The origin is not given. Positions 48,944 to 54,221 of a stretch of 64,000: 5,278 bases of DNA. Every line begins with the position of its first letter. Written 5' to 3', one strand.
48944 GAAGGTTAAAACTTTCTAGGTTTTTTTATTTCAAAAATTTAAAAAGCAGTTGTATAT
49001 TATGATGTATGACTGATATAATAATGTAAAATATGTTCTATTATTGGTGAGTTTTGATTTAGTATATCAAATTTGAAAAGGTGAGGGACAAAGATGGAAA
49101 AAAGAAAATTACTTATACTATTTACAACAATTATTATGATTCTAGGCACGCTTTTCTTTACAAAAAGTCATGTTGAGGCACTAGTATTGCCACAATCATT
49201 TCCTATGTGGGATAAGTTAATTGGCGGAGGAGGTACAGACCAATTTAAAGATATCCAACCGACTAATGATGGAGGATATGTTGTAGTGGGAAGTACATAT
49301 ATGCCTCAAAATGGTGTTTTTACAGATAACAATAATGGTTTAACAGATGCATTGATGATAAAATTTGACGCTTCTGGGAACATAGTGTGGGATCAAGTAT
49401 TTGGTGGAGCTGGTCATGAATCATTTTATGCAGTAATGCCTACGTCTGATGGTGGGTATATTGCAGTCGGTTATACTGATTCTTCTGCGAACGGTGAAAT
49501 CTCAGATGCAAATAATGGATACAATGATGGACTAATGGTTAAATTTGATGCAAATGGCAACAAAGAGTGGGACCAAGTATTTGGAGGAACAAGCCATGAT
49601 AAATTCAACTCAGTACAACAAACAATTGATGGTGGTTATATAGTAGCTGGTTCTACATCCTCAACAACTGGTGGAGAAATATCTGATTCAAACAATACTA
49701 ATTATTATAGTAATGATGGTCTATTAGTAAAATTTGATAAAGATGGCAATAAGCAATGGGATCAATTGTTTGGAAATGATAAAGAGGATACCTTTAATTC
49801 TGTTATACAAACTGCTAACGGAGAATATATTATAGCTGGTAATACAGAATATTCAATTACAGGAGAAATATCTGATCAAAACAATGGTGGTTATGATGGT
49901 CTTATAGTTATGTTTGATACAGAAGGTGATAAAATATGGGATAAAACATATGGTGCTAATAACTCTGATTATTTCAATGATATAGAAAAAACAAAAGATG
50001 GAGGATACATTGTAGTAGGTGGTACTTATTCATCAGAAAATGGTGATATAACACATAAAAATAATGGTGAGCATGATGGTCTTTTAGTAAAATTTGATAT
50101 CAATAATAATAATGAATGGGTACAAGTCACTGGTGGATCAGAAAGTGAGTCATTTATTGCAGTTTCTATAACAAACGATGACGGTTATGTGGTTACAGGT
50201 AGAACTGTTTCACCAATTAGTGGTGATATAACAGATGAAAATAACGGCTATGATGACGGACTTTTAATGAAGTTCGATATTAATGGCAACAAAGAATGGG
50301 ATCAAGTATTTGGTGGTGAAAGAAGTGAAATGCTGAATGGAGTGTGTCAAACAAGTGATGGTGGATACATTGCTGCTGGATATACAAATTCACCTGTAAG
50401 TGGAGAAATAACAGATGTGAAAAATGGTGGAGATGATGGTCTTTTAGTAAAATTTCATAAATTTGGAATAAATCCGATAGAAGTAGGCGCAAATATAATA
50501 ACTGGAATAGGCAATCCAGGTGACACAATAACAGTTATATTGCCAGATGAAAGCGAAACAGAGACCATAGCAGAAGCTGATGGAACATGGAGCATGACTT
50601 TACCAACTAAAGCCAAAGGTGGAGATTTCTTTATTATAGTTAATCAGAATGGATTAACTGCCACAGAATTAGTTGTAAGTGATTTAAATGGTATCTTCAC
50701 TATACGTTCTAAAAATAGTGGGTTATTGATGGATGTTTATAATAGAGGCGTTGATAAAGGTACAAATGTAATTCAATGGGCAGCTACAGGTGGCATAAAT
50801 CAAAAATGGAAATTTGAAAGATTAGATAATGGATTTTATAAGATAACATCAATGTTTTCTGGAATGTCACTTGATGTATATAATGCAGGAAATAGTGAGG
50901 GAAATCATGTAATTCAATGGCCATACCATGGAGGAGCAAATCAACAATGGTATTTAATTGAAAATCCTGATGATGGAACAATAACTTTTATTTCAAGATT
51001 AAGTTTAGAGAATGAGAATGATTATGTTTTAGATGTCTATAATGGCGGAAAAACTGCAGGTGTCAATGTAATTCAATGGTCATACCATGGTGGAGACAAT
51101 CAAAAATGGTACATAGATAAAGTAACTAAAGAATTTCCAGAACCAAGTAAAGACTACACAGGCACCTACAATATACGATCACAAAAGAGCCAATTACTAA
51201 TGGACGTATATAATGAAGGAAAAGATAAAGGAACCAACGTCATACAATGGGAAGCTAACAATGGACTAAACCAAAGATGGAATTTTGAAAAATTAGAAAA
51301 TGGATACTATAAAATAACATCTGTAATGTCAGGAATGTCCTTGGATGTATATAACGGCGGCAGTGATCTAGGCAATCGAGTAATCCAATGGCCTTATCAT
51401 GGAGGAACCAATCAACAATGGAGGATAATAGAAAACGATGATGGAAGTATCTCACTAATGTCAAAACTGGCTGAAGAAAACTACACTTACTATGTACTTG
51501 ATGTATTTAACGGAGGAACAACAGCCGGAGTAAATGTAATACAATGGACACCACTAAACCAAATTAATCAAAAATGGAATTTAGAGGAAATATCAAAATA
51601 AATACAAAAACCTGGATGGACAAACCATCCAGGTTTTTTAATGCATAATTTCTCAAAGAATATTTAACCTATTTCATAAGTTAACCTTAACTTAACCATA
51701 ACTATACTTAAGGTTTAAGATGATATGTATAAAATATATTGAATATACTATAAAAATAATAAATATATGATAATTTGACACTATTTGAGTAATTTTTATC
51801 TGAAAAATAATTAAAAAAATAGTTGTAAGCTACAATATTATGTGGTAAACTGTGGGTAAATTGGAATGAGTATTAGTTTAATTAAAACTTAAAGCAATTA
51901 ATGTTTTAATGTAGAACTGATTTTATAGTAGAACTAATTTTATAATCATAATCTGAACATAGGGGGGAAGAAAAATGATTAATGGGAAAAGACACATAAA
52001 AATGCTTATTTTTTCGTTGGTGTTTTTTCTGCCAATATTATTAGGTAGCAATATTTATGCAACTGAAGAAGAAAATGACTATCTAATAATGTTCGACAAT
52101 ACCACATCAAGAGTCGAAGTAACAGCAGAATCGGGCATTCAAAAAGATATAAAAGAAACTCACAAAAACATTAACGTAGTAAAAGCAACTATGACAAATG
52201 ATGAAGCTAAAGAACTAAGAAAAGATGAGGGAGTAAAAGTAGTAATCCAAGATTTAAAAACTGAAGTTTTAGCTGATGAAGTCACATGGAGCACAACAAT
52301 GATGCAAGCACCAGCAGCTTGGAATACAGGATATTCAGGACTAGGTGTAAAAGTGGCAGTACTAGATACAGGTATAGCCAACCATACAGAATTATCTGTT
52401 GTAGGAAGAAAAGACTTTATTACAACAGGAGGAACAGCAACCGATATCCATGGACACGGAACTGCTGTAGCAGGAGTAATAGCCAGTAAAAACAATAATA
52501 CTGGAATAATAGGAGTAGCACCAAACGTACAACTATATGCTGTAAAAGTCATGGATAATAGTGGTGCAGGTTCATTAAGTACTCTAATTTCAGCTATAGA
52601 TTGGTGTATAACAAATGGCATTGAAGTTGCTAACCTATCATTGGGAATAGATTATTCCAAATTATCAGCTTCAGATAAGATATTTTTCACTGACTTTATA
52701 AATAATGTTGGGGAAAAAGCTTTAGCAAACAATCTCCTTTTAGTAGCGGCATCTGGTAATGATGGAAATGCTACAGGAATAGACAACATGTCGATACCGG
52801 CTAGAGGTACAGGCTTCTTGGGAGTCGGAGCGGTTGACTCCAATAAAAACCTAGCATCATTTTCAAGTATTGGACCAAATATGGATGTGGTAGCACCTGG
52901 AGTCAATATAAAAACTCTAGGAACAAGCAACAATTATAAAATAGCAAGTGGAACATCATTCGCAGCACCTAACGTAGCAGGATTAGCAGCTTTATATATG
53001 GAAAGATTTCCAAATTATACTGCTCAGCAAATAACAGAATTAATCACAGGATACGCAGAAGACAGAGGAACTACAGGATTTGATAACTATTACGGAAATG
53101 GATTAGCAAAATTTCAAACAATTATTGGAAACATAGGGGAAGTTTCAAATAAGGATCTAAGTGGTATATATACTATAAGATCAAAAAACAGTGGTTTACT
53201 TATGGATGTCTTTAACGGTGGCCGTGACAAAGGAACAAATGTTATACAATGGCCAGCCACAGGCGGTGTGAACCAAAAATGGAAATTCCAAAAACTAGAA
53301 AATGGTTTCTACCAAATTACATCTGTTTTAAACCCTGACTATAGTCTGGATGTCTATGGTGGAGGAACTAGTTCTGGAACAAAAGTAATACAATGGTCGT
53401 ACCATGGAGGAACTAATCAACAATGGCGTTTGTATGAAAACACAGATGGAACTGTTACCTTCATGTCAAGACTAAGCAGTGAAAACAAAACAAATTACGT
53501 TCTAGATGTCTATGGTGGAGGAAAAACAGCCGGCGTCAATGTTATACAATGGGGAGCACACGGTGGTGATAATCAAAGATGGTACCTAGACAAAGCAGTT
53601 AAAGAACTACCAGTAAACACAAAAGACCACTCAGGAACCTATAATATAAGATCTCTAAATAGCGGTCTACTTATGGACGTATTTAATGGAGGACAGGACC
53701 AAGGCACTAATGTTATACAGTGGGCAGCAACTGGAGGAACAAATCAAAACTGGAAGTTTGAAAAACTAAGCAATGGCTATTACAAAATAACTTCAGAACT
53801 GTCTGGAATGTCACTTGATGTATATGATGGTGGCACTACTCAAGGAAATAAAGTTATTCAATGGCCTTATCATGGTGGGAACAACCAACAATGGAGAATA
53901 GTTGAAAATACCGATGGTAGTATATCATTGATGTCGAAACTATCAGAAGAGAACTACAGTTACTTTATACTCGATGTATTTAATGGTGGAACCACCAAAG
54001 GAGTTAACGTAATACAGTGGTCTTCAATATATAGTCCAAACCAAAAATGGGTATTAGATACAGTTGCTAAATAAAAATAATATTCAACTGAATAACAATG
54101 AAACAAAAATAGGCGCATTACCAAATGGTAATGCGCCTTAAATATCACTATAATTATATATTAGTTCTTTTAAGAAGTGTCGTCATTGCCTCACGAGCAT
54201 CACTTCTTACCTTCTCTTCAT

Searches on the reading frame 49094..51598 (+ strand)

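Call 79: search_protein_families(library=pfam, proteins=[window:49094-51598:+], max_evalue=0.000001)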
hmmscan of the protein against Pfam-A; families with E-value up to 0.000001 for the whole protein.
window:49094-51598:+ (835 aa): 2 families
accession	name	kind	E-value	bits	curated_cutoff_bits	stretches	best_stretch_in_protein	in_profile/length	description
PF14200.12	RicinB_lectin_2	-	1.5e-70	234.4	25.6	4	726-818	2-89/89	Ricin-type beta-trefoil lectin domain-like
PF00652.28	Ricin_B_lectin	-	2.5e-30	105.7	29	2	535-672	3-126/126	Ricin-type beta-trefoil lectin domain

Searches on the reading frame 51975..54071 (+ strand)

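Call 79: search_protein_families(library=pfam, proteins=[window:51975-54071:+], max_evalue=0.000001)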
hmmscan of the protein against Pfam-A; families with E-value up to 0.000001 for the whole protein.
window:51975-54071:+ (699 aa): 3 families
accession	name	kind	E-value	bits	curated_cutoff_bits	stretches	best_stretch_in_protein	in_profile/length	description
PF14200.12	RicinB_lectin_2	-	5.4e-88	290.3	25.6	5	532-630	1-89/89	Ricin-type beta-trefoil lectin domain-like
PF00082.27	Peptidase_S8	-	7e-53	180.2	21.8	1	124-376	3-288/288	Subtilase family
PF00652.28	Ricin_B_lectin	-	3.6e-33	114.9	29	2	399-536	3-126/126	Ricin-type beta-trefoil lectin domain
